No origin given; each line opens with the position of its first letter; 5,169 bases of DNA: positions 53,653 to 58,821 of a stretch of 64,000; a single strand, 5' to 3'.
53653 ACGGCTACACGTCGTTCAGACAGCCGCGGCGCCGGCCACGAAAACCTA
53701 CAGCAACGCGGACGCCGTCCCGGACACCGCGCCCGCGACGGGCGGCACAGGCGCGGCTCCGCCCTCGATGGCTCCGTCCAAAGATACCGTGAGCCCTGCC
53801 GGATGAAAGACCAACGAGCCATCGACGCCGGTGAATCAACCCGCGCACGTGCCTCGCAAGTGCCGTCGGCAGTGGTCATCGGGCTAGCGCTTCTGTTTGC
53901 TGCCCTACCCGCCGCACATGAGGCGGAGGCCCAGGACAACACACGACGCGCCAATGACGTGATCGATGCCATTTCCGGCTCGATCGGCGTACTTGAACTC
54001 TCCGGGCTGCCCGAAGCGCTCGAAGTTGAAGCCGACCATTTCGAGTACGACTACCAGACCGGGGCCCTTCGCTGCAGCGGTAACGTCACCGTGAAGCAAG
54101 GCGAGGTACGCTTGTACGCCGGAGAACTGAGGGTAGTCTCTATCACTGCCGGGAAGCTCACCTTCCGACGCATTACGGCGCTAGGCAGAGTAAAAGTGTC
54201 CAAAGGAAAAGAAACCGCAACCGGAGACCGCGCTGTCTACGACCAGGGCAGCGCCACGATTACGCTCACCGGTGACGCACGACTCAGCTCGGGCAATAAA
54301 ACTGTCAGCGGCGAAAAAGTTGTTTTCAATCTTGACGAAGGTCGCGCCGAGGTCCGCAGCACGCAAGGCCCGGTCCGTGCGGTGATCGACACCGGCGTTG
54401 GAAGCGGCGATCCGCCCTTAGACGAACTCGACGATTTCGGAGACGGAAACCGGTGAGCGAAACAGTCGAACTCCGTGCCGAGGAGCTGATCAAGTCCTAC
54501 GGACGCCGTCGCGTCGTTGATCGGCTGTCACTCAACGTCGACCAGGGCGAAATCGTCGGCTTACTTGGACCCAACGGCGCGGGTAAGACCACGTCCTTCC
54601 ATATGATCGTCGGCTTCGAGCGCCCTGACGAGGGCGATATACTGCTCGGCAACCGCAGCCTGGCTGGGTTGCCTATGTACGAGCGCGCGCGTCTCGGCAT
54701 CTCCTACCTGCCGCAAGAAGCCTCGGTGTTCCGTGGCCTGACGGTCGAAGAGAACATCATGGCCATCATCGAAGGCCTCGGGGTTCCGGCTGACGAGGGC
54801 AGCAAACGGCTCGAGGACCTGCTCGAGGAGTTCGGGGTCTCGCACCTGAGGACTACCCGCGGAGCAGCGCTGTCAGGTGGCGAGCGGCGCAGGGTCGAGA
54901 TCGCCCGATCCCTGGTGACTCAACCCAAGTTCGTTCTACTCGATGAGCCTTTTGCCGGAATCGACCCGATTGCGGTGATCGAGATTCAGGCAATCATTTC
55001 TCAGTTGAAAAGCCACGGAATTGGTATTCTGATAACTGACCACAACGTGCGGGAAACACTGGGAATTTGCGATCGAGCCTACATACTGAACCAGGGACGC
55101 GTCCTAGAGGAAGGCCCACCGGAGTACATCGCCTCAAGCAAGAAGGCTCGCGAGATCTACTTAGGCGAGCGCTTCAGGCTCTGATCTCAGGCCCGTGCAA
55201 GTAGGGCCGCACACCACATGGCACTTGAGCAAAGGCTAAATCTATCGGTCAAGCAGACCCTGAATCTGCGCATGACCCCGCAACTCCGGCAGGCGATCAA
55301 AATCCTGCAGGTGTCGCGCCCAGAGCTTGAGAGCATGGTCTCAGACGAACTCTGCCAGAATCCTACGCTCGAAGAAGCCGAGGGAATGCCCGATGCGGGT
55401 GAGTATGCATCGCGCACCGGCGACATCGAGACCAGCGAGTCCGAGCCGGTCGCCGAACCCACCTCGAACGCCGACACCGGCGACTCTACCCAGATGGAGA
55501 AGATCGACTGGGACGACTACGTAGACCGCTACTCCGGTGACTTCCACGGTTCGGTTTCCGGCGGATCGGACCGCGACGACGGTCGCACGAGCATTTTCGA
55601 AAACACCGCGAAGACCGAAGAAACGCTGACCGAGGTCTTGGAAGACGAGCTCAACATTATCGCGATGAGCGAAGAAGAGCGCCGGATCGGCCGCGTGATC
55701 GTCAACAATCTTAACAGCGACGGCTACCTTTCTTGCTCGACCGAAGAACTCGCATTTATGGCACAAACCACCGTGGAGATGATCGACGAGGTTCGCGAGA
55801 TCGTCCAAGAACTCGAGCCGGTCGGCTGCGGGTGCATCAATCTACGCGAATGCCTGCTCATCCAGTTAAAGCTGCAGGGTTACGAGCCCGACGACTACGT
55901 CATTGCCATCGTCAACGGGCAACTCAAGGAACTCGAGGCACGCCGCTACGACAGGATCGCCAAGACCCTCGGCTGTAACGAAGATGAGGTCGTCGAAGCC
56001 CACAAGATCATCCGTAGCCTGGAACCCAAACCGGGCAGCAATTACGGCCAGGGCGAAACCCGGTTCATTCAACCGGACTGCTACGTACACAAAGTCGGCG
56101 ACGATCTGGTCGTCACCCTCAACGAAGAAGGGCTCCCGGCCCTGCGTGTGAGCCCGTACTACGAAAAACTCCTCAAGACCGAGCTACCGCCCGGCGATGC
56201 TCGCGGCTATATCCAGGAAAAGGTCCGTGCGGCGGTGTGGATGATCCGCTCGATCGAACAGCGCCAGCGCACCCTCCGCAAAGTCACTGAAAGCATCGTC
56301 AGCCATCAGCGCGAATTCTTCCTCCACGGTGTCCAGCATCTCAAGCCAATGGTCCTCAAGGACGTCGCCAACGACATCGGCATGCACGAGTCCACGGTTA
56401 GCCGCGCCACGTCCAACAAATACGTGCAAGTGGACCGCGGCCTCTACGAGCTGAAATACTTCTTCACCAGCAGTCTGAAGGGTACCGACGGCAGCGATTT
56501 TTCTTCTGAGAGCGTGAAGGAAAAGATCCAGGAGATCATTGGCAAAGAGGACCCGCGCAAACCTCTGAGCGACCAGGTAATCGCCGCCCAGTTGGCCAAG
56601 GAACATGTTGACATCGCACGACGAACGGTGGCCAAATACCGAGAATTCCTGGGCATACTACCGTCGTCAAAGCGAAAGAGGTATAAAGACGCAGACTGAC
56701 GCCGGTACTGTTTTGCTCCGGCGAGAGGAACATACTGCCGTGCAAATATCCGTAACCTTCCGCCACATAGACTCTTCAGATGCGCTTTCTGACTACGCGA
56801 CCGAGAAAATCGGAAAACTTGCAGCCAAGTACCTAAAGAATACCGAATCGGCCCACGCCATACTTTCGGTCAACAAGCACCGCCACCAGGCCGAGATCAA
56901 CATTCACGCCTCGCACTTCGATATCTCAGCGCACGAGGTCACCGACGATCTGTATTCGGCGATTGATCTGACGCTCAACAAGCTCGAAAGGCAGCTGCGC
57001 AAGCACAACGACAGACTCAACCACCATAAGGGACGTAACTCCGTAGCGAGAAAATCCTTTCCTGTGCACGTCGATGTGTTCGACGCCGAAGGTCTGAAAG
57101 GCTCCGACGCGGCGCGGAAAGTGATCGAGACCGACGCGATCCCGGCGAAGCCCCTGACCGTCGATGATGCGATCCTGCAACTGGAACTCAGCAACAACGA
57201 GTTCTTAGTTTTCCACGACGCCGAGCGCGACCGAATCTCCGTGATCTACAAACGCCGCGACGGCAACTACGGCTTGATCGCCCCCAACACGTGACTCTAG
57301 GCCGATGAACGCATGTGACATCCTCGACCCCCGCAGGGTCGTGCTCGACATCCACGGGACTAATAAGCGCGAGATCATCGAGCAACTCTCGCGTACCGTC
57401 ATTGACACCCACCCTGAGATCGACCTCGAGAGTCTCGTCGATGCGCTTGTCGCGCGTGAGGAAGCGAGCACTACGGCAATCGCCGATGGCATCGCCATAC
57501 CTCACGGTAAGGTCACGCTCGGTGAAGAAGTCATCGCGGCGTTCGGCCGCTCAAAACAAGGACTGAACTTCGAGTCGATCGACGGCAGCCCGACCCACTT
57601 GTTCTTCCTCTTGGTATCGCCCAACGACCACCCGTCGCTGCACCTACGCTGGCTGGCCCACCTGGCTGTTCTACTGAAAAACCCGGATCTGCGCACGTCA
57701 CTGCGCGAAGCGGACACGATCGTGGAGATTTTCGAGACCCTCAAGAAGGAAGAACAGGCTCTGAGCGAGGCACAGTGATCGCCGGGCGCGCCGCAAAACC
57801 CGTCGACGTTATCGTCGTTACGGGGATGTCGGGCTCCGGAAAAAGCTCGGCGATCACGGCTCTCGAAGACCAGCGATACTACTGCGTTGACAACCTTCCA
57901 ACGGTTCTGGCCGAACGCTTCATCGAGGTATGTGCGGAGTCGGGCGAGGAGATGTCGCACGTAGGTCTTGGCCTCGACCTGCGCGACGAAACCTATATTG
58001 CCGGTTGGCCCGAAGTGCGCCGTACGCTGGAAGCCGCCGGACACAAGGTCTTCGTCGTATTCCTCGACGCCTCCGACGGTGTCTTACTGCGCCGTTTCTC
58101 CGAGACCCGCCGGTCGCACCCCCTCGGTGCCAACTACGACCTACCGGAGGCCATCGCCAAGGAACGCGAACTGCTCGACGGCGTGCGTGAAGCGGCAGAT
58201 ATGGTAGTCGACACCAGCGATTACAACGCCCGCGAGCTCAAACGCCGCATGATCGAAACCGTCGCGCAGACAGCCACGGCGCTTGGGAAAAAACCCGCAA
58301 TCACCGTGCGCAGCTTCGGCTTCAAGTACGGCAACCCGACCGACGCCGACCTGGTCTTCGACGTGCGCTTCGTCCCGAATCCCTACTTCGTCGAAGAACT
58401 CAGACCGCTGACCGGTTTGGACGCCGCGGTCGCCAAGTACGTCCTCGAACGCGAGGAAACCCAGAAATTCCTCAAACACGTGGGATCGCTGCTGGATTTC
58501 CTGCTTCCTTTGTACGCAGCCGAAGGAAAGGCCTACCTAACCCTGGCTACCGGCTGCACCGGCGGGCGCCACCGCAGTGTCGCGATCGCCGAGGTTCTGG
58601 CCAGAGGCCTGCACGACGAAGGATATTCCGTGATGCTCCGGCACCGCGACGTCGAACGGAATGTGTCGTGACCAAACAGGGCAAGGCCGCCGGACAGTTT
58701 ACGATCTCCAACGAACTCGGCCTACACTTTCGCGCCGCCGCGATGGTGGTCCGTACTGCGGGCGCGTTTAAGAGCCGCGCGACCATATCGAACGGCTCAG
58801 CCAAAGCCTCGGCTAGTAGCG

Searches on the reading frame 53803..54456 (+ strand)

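Call 16: search_protein_families(library=pfam, proteins=[window:53803-54456:+], max_evalue=0.001)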
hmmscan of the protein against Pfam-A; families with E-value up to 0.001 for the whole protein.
window:53803-54456:+ (217 aa): 1 family
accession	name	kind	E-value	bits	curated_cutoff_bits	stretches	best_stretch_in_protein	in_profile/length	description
PF03968.19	LptD_N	-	1.2e-20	74.3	20.4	1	74-180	1-112/113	LptA/(LptD N-terminal domain) LPS transport protein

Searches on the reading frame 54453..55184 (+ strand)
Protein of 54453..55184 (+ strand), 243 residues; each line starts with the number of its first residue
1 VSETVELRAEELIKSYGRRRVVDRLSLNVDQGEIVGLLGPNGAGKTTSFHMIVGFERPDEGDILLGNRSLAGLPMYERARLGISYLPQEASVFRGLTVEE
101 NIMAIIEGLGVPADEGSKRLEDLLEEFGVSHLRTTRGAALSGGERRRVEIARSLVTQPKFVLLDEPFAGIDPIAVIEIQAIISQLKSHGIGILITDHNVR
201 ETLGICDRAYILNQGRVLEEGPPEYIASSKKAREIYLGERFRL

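Call 16: search_protein_families(library=pfam, proteins=[window:54453-55184:+], max_evalue=0.001)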
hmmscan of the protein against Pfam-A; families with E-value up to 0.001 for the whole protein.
window:54453-55184:+ (243 aa): 1 family
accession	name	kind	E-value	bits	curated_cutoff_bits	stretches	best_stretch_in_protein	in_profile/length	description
PF00005.33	ABC_tran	-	8.1e-36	124.1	25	1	23-168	2-137/137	ABC transporter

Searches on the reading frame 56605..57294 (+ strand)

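Call 16: search_protein_families(library=pfam, proteins=[window:56605-57294:+], max_evalue=0.001)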
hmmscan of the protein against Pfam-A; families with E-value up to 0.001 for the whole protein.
window:56605-57294:+ (229 aa): 2 families
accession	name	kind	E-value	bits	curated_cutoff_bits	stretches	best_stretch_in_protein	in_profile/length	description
PF02482.25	Ribosomal_S30AE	-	5.6e-23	81.9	23.7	1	48-139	1-88/88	Sigma 54 modulation protein / S30EA ribosomal protein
PF16321.10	Ribosom_S30AE_C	-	5.2e-22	77.7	25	1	170-224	3-57/57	Sigma 54 modulation/S30EA ribosomal protein C terminus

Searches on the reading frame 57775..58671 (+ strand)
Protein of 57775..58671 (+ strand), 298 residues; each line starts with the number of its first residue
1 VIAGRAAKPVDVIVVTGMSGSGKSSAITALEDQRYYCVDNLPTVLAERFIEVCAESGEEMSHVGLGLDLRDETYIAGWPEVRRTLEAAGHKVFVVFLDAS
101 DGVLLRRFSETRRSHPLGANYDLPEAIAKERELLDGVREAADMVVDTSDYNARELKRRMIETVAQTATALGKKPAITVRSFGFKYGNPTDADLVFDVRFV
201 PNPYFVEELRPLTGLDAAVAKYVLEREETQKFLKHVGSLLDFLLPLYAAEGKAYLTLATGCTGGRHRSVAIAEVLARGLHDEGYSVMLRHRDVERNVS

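Call 17: search_protein_families(library=pfam, proteins=[window:57775-58671:+], max_evalue=0.001)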
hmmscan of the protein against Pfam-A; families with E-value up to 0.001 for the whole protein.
window:57775-58671:+ (298 aa): 3 families
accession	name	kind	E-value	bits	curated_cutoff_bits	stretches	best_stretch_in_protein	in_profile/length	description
PF22740.1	PapZ_C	-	1.2e-47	161.5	27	1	175-294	2-121/121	RapZ C-terminal domain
PF03668.21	RapZ-like_N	-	1.5e-44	152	25.4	1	10-163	1-154/158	RapZ-like N-terminal domain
PF13238.12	AAA_18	-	0.00032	21.6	29.4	0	13-57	1-44/128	AAA domain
